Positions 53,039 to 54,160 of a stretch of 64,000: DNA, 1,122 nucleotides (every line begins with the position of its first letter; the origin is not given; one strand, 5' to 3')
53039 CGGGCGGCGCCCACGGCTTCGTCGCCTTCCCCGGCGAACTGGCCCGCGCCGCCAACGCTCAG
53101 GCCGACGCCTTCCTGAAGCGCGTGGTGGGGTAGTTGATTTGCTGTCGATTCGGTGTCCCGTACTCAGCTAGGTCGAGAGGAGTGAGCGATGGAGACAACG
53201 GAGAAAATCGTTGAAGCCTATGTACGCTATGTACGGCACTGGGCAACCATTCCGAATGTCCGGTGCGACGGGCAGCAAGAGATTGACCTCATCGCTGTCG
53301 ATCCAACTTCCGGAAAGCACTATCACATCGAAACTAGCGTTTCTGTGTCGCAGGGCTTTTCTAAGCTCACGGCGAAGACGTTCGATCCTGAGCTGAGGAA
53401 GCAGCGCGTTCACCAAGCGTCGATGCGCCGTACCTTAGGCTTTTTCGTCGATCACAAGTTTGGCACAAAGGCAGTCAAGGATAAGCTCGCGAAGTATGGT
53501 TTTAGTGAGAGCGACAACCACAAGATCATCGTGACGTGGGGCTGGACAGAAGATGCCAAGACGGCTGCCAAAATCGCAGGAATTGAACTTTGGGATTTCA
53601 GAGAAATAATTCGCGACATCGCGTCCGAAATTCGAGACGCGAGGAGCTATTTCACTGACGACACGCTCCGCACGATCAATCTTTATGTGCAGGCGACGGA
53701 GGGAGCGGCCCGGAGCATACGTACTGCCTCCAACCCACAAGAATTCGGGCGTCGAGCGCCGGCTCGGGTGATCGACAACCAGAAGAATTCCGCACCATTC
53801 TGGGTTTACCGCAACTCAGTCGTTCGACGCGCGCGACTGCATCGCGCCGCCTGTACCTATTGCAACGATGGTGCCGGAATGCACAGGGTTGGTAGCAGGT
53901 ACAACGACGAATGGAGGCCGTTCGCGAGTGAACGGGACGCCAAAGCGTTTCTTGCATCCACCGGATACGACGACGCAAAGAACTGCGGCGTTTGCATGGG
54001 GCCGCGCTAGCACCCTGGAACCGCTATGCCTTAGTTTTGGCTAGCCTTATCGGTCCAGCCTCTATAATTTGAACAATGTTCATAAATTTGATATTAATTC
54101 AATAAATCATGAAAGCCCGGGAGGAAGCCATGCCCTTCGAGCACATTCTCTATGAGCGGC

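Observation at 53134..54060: Solitary foreign gene: Mrr-like nuclease fused to an Ada-like Zn finger (candidate anti-phage or modification-dependent nuclease)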

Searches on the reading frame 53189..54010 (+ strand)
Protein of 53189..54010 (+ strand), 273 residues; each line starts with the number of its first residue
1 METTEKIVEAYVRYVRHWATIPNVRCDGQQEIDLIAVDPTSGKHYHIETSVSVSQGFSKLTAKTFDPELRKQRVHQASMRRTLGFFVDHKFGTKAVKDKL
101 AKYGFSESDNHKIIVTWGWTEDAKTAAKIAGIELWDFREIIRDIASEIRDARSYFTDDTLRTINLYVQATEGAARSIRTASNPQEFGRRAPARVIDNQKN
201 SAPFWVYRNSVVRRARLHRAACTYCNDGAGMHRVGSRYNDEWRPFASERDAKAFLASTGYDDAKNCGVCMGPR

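Call 4: search_protein_families(library=pfam, proteins=[window:53189-54007:+], max_evalue=10)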
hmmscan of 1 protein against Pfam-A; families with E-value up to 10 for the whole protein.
window:53189-54007:+ (273 aa): 1 family
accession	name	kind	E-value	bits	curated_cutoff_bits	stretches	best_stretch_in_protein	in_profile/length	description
PF09053.15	CagZ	-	0.17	12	25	1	173-211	35-73/199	CagZ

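Call 5: search_protein_families(library=padloc, proteins=[window:53189-54007:+], max_evalue=10)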
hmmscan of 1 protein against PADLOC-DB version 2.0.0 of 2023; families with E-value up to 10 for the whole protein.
window:53189-54007:+ (273 aa): 1 family
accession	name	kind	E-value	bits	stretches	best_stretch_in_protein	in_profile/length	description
PDLC00903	JAB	-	0.017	13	1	93-158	58-122/166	JAB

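Call 6: search_protein_families(library=ncbifam, proteins=[window:53189-54007:+], max_evalue=10)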
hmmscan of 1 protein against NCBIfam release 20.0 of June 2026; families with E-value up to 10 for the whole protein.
window:53189-54007:+ (273 aa): 0 families

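Call 7: search_solved_structures(query=window:53189-54007:+, max_evalue=10, show_alignments=3)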
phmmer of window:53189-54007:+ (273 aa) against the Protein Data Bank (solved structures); distinct sequences matched with E-value up to 10: 1.
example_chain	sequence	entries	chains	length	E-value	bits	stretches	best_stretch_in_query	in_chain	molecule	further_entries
6jho_A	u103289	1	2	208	1.1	11.8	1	171-211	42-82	Cag pathogenicity island protein (Cag6)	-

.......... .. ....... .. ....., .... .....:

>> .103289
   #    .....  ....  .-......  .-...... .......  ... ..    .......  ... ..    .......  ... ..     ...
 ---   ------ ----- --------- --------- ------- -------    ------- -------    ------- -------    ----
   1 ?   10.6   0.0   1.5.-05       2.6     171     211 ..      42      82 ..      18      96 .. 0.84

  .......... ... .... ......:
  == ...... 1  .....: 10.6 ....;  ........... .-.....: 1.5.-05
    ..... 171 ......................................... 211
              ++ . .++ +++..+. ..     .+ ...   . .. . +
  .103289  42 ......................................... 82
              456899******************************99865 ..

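Call 8: find_homologous_proteins(query=window:53189-54007:+, max_evalue=0.001)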
Query window:53189-54007:+ (273 aa): 838 proteins with E <= 0.001 among 1369 candidates; the best 120 are listed.
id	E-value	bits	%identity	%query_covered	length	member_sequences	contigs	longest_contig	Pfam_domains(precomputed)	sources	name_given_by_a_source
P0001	2.0e-184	629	100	100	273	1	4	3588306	-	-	-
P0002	1.9e-103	364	61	99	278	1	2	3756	-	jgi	jgi:hypothetical protein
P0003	3.7e-103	363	61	99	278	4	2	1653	-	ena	-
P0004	6.0e-103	362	59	99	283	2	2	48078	-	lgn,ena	-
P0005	1.1e-102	361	60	99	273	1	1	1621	-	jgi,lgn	jgi:hypothetical protein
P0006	2.8e-102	360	59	99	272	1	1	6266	-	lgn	-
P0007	4.6e-102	359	60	99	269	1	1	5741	-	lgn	-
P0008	6.3e-102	359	61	99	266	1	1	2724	-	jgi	jgi:hypothetical protein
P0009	7.0e-101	355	59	99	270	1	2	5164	-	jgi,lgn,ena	-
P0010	1.6e-100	354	59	99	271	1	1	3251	-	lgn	-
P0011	4.5e-99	349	58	100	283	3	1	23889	-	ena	-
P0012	4.7e-99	349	58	99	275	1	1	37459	-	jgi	-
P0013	7.5e-99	349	59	99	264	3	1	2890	-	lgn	-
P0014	1.2e-98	348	58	99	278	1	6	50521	-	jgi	jgi:hypothetical protein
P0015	1.5e-98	348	59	99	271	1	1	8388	-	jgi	jgi:hypothetical protein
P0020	2.7e-94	334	55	99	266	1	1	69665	-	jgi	jgi:hypothetical protein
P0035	2.6e-91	324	57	99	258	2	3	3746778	-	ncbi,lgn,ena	-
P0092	4.6e-74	267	48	99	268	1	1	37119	-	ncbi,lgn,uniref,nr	ncbi:hypothetical protein CKO28_14730 [Rhodovibrio sodomensis]|uniref:Restriction endonuclease n=1 T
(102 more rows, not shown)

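Call 13: find_encoding_contigs(protein=window:53189-54010:+, flank=10000, max_places=6)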
Protein window:53189-54010:+ (273 aa): 5 contigs read that carry it; 4 places shown.
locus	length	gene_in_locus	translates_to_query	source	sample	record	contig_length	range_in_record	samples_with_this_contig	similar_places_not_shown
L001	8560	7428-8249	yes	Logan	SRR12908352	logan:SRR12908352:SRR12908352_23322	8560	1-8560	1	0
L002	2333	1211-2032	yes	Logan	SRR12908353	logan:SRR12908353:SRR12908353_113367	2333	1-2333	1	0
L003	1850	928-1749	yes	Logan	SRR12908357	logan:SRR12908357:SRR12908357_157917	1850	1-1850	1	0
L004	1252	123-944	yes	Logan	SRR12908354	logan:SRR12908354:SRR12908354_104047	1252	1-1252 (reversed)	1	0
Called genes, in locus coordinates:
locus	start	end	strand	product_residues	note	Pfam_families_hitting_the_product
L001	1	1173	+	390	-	?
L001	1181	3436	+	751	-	PF00378:ECH_1, PF16113:ECH_2, PF02737:3HCDH_N, PF00725:3HCDH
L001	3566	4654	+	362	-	PF01965:DJ-1_PfpI, PF00165:HTH_AraC (weak), PF12833:HTH_18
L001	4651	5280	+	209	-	PF01965:DJ-1_PfpI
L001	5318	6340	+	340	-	-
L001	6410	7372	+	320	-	PF20434:BD-FAE, PF07859:Abhydrolase_3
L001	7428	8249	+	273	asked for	-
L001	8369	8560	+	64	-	?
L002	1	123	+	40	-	?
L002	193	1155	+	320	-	PF20434:BD-FAE, PF07859:Abhydrolase_3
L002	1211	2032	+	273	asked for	-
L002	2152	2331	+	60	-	?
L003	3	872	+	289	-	?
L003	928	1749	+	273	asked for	-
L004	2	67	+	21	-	?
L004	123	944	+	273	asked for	-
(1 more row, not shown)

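Call 16: find_related_loci(query=A1, collection=genome_contigs, flank=10000)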
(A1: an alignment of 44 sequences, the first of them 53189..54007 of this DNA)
Query A1 (273 aa) in genome_contigs; peptide patterns used: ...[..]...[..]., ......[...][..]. (x = any residue, [..] = any of these).
118 stretches matched a pattern; 104 encode a relative of the query (tblastn E <= 1e-3); the best 80 are kept; 80 distinct loci.
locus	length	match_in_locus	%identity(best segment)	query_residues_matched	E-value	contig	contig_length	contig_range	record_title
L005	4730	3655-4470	56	1-273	4e-99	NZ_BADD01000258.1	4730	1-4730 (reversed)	Rhodopseudomonas sp. B29, whole genome shotgun sequence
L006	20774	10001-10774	57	1-270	4e-98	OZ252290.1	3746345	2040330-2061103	MAG: Tepidamorphaceae bacterium isolate 45ccefcf-ddd3-4e47-81f8-c8a631735e2d genome assembly, chromosome: 1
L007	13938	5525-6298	55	1-270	3e-95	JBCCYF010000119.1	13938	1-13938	MAG: Pseudomonadota bacterium isolate P01_F01_bin.145 k141_2766893_length_13938_cov_26.9597, whole genome shotgun sequen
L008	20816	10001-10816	54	1-270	2e-94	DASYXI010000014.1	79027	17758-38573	MAG TPA_asm: Stellaceae bacterium isolate SMAG_U6304 k141_590507, whole genome shotgun sequence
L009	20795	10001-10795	56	1-269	1e-88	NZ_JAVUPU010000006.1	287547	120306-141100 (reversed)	Sphingosinicella sp. GR2756 Scaffold6, whole genome shotgun sequence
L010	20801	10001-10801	49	1-270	5e-80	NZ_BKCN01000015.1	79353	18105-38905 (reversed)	Iodidimonas nitroreducens strain Q-1 sequence15, whole genome shotgun sequence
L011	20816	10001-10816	46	1-270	1e-78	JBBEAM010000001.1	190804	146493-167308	MAG: Rhodovibrionaceae bacterium isolate LejiaE_66_151 Lejia_E_10_length_190804_cov_93, whole genome shotgun sequence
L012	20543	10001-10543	67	1-182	4e-77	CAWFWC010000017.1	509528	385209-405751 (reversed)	MAG: uncultured Alphaproteobacteria bacterium isolate MFD04967.bin.1.135 genome assembly, contig: contig_9271, whole gen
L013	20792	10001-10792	48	1-269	4e-76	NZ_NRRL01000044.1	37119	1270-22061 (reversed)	Rhodovibrio sodomensis strain DSM 9895 scaffold0044, whole genome shotgun sequence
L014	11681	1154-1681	65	1-175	2e-73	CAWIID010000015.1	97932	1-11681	MAG: uncultured Alphaproteobacteria bacterium isolate MFD05502.bin.1.148 genome assembly, contig: contig_53444, whole ge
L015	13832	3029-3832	45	1-270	1e-72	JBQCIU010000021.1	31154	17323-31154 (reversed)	MAG: Sphingomicrobium sp. isolate bin874 k141_605768, whole genome shotgun sequence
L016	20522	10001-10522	64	1-175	2e-71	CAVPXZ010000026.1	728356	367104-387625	MAG: uncultured Alphaproteobacteria bacterium isolate MFD01872.bin.1.255 genome assembly, contig: contig_83228, whole ge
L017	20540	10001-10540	62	1-180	2e-70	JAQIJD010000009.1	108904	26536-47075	MAG: Sphingomonas fennica isolate bin11 tig00000604, whole genome shotgun sequence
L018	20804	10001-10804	45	1-270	6e-68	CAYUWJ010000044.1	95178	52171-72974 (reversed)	MAG TPA_asm: uncultured Sphingomonas sp. isolate binchicken_co31_428 genome assembly, contig: k141_4637053, whole genome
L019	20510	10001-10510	61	1-170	3e-67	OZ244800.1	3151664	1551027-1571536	MAG: Dehalococcoidia bacterium isolate 42545cc6-7e07-44bf-9ae7-6d6b501a8e34 genome assembly, chromosome: 1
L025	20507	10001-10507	56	1-169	9e-62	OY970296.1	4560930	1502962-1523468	MAG: uncultured Armatimonadetes bacterium isolate MFD04408.bin.1.1 genome assembly, chromosome: 1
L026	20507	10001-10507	59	1-169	1e-61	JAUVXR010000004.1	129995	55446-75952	MAG: bacterium isolate CSMAG_1221 CSMAG_1221_k141_1624758_length_129995_cov_15.9911, whole genome shotgun sequence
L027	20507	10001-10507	56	1-169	2e-61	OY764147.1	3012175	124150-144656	MAG: Dehalococcoidia bacterium isolate f074cb40-e989-4081-8985-b43b9a8eea1d genome assembly, chromosome: 1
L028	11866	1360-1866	57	1-169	1e-60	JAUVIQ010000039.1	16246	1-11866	MAG: Planctomycetales bacterium isolate CSMAG_432 CSMAG_432_k127_2107733_length_16246_cov_13.0000, whole genome shotgun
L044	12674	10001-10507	59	1-169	3e-58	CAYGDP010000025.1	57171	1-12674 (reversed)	MAG TPA_asm: uncultured Verrucomicrobiota bacterium isolate ERP113451_co3_44 genome assembly, contig: NODE_234_length_57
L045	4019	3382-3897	52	1-169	5e-58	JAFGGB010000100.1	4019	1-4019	MAG: Deltaproteobacteria bacterium isolate Zod_Metabat.1365 k87_4587856, whole genome shotgun sequence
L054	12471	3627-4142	51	1-169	1e-56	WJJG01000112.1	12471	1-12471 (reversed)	MAG: Candidatus Eisenbacteria bacterium isolate Bin_233 k141_1140599, whole genome shotgun sequence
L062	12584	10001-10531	50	1-174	2e-55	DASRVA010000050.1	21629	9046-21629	MAG TPA_asm: Gemmatimonadota bacterium isolate SMAG_U8626 k141_1238557, whole genome shotgun sequence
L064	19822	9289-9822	51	1-174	2e-55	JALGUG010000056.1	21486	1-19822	MAG: Candidatus Zipacnadia bacterium isolate Meg22_1214_Bin_133 Meg22_1214_Bin_133_scaffold_7396, whole genome shotgun s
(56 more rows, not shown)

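Call 20: predict_structure(alignment_id=A1)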
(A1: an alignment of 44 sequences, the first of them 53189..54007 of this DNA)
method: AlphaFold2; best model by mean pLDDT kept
length: 273 residues; sequences in the alignment: 44
mean_pLDDT: 87.1   pTM: 0.63
mean pLDDT of the five models: 87.1, 86.5, 85.7, 85.3, 85.2
residues with pLDDT >= 90: 182; 70-90: 58; 50-70: 16; < 50: 17
segments of 3 or more residues with pLDDT < 50: 184-198
pLDDT, mean of each block of 10 residues (from residue 1): 84 95 94 97 96 77 97 94 96 97 95 96 98 96 87 72 79 73 47 45 93 95 88 77 96 97 96 68
secondary structure, 60 per line:
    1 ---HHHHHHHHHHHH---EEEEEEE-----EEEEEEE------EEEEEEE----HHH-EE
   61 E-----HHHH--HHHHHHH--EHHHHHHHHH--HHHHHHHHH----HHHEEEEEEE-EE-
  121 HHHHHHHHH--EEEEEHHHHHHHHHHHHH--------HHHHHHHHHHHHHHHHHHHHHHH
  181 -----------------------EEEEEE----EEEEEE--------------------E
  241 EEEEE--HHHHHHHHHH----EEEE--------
elements in order: H4-15 E19-25 E31-37 E44-50 E59-61 H67-70 H73-79 H83-91 H94-102 E110-116 H121-129 E132-136 H137-149 H158-180 E204-209 E214-219 E240-245 H248-257 E262-265

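Call 24: fold_search(model_id=the predicted structure, library=pdb)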
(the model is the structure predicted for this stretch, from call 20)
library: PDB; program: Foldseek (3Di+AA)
matches with E <= 10: 440; with E <= 0.001: 2
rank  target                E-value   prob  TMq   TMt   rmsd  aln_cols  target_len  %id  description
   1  2vld_A                2.6e-04  1.00  0.30  0.35   4.7       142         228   15  crystal structure of a repair endonuclease from Pyrococcus abyssi (released 2009-05-19)
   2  2vld_B                3.7e-04  1.00  0.30  0.36   4.2       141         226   16  crystal structure of a repair endonuclease from Pyrococcus abyssi (released 2009-05-19)
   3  5gke_A                4.9e-03  0.99  0.25  0.28   7.1       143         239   11  Structure of EndoMS-dsDNA1 complex (released 2016-11-02)
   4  6xl1_A                1.8e-02  0.99  0.27  0.20   6.2       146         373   16  crystal structure of cA4-activated Card1(D294N) (released 2020-12-30)
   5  4f0p_B                2.0e-02  0.92  0.30  0.19   8.2       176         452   10  MspJI Restriction Endonuclease - P31 Form (released 2012-08-08)
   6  9dou_A                3.8e-02  0.75  0.24  0.09  10.6       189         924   12  Taeniopygia guttata R2 retrotransposon (R2Tg) initiating target-primed reverse transcription (released 2025-05-21)
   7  1d02_A                3.8e-02  0.44  0.20  0.26   9.8       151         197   11  CRYSTAL STRUCTURE OF MUNI RESTRICTION ENDONUCLEASE IN COMPLEX WITH COGNATE DNA (released 2000-03-08)
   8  4f0p_A                4.5e-02  0.82  0.29  0.19   9.4       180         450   10  MspJI Restriction Endonuclease - P31 Form (released 2012-08-08)
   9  8iby_C                4.5e-02  0.72  0.24  0.10   6.6       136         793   13  Structure of R2 with 5'ORF (released 2023-09-20)
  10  9nl2_A                5.4e-02  0.57  0.22  0.08  10.9       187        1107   11  Structure of R2 retrotransposon protein from Platysternon megacephalum initiating target-primed reverse transcription (released 2025-06-18)
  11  1d02_B                6.1e-02  0.35  0.20  0.25  10.2       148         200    9  CRYSTAL STRUCTURE OF MUNI RESTRICTION ENDONUCLEASE IN COMPLEX WITH COGNATE DNA (released 2000-03-08)
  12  8z4i_A                6.9e-02  0.87  0.25  0.19   6.6       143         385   13  crystal structure of Cdn1 in complex with cA3 (released 2026-02-04)
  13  9ux7_C                9.4e-02  0.60  0.29  0.27   7.7       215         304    9  CryoEM Structure of LmuAB-DNA complex (released 2026-03-25)
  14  3dnx                  9.4e-02  0.51  0.24  0.40  10.6       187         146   12  SPO1766 protein of unknown function from Silicibacter pomeroyi. (released 2008-09-02)
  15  5gkj_A                1.3e-01  0.80  0.22  0.28   8.2       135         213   15  Structure of EndoMS in apo form (released 2016-11-02)
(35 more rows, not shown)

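Call 25: search_protein_families(library=pfam, proteins=[L006:6906-9998:+, L006:10793-13744:+, L025:6930-9998:+, L013:10833-13682:+, L045:119-3292:+], max_evalue=0.001)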
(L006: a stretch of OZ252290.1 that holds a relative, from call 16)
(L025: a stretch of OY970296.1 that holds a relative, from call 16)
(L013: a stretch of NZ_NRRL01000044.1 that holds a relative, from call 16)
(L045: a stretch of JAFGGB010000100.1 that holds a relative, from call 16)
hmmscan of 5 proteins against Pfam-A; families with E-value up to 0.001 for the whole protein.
L006:6906-9998:+ (1031 aa): 1 family
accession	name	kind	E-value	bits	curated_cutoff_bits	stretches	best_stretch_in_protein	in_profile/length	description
PF04851.21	ResIII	-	6.3e-10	39.6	22.5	1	130-324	8-141/164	Type III restriction enzyme, res subunit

L006:10793-13744:+ (984 aa): 1 family
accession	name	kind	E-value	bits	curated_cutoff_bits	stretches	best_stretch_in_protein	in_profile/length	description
PF01555.25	N6_N4_Mtase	-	4.6e-33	115.5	26.7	1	157-483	1-217/221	DNA methylase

L025:6930-9998:+ (1023 aa): 2 families
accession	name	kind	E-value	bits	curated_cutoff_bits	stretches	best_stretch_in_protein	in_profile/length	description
PF04851.21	ResIII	-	1.9e-10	41.3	22.5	1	132-357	5-162/164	Type III restriction enzyme, res subunit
PF19778.5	RE_endonuc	-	4.3e-05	23.7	23.4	1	893-972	7-79/108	Endonuclease domain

L013:10833-13682:+ (950 aa): 1 family
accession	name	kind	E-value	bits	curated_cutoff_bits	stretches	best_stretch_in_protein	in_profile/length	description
PF01555.25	N6_N4_Mtase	-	2.8e-30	106.4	26.7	1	169-486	1-213/221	DNA methylase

L045:119-3292:+ (1058 aa): 5 families
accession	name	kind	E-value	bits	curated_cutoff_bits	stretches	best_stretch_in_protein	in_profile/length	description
PF11867.13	T1RH-like_C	-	8.7e-139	462.9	26.8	1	727-1053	2-328/329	Type I restriction enzyme HindI endonuclease subunit-like, C-terminal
PF18766.7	SWI2_SNF2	-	3.8e-78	262.6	26.7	1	270-541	2-220/221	SWI2/SNF2 ATPase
PF04313.20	HSDR_N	-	4.8e-54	183.7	25.1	1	4-210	2-197/198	Type I restriction enzyme R protein N terminus (HSDR_N)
PF22679.2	T1R_D3-like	-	5.2e-21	76.1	27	1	642-709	87-156/158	Type I restriction enzyme subunit R domain 3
PF04851.21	ResIII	-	7.1e-19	68.7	22.5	1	325-474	22-163/164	Type III restriction enzyme, res subunit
